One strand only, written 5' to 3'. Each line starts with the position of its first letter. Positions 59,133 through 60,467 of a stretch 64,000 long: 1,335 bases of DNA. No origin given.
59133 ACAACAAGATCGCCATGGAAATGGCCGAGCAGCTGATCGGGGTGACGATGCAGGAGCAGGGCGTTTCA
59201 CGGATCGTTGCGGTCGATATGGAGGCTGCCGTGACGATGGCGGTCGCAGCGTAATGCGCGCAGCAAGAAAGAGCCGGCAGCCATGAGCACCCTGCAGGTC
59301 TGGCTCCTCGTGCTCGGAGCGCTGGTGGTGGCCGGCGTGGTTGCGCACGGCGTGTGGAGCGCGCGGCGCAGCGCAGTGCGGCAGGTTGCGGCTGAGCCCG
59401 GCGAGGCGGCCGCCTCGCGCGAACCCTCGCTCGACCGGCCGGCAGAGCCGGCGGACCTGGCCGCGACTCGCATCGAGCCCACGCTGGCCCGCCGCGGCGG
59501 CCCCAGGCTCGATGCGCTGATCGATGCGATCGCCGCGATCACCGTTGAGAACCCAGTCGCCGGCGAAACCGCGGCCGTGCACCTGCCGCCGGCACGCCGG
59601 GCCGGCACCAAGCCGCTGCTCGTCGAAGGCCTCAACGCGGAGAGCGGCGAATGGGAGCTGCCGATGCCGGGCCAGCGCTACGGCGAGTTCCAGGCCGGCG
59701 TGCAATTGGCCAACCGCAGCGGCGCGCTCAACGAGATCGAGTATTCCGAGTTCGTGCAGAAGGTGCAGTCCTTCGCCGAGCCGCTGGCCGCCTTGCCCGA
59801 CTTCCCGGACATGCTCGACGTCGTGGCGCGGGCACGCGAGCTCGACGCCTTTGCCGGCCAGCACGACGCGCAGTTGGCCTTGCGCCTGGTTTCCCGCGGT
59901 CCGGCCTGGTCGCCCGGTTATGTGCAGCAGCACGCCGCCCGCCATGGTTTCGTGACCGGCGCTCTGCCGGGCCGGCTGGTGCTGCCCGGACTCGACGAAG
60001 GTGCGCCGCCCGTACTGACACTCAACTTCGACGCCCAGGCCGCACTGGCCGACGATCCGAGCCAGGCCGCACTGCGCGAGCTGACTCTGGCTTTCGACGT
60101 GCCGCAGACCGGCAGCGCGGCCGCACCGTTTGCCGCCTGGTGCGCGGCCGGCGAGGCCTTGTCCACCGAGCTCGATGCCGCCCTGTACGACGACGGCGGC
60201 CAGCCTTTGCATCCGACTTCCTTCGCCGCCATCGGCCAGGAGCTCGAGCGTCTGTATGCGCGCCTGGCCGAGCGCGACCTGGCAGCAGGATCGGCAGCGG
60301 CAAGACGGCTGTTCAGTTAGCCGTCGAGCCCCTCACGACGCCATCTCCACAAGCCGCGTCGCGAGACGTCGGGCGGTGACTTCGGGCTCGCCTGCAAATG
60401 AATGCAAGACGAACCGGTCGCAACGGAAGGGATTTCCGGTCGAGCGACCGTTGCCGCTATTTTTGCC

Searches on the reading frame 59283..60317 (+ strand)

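Call 93: search_protein_families(library=ncbifam, proteins=[window:59283-60317:+], max_evalue=0.1)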
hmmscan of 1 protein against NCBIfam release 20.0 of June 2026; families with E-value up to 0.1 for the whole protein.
window:59283-60317:+ (345 aa): 1 family
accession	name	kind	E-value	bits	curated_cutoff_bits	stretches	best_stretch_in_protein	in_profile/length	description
TIGR02205.1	septum_zipA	equivalog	0.00041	20.5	119.65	1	4-67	2-67/284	cell division protein ZipA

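Call 94: search_protein_families(library=pfam, proteins=[window:59283-60317:+], max_evalue=0.01)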
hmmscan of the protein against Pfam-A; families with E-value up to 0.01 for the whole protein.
window:59283-60317:+ (345 aa): 1 family
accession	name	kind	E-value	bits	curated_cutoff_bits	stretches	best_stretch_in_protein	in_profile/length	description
PF04354.18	ZipA_C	-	0.00061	20.1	23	1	261-318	69-126/128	ZipA, C-terminal FtsZ-binding domain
